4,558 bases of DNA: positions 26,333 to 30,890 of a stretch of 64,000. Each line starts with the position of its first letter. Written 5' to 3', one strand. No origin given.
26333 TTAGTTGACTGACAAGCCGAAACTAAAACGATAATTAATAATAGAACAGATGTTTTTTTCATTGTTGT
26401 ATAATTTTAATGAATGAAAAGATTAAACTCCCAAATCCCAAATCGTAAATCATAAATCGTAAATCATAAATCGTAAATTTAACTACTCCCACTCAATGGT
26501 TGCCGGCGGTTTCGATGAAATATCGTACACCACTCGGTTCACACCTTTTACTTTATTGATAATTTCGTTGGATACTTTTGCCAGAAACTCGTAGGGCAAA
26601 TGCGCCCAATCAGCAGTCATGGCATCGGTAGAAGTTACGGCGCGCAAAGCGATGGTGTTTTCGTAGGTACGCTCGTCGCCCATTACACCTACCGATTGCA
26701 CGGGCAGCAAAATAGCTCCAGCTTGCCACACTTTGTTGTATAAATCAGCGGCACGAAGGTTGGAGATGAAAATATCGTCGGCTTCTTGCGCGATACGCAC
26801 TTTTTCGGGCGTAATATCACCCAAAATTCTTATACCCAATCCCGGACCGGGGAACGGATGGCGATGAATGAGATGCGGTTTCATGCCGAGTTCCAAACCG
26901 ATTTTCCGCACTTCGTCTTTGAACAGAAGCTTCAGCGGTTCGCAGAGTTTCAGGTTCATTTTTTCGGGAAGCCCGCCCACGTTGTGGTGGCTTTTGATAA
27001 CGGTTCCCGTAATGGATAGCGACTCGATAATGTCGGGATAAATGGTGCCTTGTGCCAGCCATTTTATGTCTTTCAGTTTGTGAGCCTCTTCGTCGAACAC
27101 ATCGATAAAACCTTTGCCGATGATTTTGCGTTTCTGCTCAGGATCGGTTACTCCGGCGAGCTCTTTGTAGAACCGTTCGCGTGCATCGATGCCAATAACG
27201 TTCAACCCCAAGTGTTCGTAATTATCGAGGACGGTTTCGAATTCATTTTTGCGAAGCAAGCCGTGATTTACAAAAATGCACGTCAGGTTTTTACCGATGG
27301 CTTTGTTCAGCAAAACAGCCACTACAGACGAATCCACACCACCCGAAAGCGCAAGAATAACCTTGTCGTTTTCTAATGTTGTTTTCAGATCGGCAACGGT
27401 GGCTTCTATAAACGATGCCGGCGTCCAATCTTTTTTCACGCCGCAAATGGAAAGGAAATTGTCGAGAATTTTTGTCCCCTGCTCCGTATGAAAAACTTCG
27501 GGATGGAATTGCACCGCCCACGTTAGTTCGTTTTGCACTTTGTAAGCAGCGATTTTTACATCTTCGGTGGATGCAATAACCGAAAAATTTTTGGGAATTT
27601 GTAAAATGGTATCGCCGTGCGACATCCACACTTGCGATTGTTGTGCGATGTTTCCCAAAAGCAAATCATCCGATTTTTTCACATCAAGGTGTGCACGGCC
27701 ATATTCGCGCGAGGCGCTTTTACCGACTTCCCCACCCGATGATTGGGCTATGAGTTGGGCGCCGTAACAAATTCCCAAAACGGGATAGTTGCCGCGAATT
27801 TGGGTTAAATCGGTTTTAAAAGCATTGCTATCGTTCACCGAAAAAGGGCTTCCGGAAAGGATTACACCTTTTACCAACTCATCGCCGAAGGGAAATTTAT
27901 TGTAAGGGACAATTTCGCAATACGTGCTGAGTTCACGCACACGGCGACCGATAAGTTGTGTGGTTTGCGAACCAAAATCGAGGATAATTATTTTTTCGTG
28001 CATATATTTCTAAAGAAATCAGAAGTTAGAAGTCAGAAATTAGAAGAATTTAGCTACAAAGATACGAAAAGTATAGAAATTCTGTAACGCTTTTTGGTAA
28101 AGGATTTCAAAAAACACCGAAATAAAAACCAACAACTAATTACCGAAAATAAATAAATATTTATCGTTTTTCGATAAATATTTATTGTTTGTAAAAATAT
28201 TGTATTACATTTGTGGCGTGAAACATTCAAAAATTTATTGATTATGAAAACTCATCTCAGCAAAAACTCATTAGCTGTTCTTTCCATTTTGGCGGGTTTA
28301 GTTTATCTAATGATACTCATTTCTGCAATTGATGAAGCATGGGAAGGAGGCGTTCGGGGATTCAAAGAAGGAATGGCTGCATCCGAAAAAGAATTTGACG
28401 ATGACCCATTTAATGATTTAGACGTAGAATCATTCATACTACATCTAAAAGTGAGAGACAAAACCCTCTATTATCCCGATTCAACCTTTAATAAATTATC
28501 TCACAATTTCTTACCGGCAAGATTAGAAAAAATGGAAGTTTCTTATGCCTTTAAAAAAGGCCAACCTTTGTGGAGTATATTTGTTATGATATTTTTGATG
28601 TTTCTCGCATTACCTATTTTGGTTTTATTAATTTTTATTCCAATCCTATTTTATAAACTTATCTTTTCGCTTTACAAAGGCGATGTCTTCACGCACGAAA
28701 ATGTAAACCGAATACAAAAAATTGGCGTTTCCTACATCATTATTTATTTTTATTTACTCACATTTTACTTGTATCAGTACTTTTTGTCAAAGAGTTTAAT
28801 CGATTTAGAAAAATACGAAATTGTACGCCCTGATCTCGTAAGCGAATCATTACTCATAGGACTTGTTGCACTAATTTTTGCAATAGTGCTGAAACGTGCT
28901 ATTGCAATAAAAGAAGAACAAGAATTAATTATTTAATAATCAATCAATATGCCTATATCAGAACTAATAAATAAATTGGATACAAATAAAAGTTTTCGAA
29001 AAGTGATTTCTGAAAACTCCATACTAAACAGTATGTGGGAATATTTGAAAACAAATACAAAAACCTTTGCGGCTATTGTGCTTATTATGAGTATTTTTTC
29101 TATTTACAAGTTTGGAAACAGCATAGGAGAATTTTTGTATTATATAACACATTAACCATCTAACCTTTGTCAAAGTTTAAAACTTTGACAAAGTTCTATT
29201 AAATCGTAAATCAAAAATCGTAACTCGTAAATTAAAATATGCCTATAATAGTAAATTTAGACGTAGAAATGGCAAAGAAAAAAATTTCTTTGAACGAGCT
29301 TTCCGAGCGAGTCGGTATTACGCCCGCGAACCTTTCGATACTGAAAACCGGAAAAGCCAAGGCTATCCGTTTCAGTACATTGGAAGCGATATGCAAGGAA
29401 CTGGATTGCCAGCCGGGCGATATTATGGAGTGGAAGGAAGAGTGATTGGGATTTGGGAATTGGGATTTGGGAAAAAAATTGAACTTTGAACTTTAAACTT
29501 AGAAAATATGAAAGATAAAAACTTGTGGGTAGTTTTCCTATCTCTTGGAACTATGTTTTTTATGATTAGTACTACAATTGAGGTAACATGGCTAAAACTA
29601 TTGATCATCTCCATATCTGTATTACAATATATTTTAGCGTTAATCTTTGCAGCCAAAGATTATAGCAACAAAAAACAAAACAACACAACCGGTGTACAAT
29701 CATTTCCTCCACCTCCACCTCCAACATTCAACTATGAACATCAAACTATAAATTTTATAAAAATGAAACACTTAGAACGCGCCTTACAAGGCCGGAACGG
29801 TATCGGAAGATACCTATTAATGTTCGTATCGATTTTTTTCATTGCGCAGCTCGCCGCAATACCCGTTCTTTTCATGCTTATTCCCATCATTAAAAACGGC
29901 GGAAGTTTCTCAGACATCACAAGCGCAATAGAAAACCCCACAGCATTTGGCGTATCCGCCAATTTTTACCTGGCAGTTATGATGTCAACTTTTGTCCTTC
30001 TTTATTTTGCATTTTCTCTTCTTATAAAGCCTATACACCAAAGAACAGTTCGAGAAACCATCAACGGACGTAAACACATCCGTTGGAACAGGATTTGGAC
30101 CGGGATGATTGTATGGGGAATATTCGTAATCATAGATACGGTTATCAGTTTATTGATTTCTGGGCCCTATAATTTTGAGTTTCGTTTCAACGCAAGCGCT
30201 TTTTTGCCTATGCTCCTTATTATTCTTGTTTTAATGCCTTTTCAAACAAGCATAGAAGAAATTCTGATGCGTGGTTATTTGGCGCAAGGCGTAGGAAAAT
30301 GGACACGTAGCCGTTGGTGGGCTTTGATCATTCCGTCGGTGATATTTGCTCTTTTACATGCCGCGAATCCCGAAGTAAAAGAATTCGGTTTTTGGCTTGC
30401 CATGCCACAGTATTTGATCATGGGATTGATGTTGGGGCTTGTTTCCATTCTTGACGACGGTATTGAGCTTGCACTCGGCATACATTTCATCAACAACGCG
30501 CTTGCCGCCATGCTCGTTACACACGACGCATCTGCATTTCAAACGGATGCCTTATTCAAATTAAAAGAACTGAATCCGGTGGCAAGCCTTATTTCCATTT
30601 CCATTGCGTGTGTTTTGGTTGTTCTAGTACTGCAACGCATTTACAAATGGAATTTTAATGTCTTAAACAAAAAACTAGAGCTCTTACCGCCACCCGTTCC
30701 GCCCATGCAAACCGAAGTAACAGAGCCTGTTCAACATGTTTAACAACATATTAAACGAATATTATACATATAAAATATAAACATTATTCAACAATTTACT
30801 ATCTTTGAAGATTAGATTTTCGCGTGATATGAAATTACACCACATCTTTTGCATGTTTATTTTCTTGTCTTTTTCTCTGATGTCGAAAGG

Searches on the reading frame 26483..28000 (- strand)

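Call 43: search_protein_families(library=pfam, proteins=[window:26483-28000:-], max_evalue=0.00001)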
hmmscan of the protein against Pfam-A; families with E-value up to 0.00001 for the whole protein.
window:26483-28000:- (505 aa): 5 families
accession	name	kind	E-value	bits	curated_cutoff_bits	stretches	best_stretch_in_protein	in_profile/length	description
PF00958.27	GMP_synt_C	-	1.6e-44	150.3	27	1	414-504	2-92/92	GMP synthase C terminal domain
PF00117.34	GATase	-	3.8e-36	125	22.8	1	6-183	2-187/190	Glutamine amidotransferase class-I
PF07722.19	Peptidase_C26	-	3.1e-11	43.9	20.5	1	68-168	102-219/219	Peptidase C26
PF02540.23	NAD_synthase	-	3.4e-08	33.4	21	1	208-274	15-82/242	NAD synthase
PF00764.25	Arginosuc_synth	-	8.2e-06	26.4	27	0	213-281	1-69/162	Arginosuccinate synthase N-terminal HUP domain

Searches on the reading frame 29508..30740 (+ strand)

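Call 43: search_protein_families(library=pfam, proteins=[window:29508-30740:+], max_evalue=0.00001)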
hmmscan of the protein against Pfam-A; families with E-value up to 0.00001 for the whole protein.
window:29508-30740:+ (411 aa): 1 family
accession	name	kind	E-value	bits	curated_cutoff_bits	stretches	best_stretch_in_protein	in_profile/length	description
PF02517.21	Rce1-like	-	2.6e-16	60.1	22.4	1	235-332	4-93/93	Type II CAAX prenyl endopeptidase Rce1-like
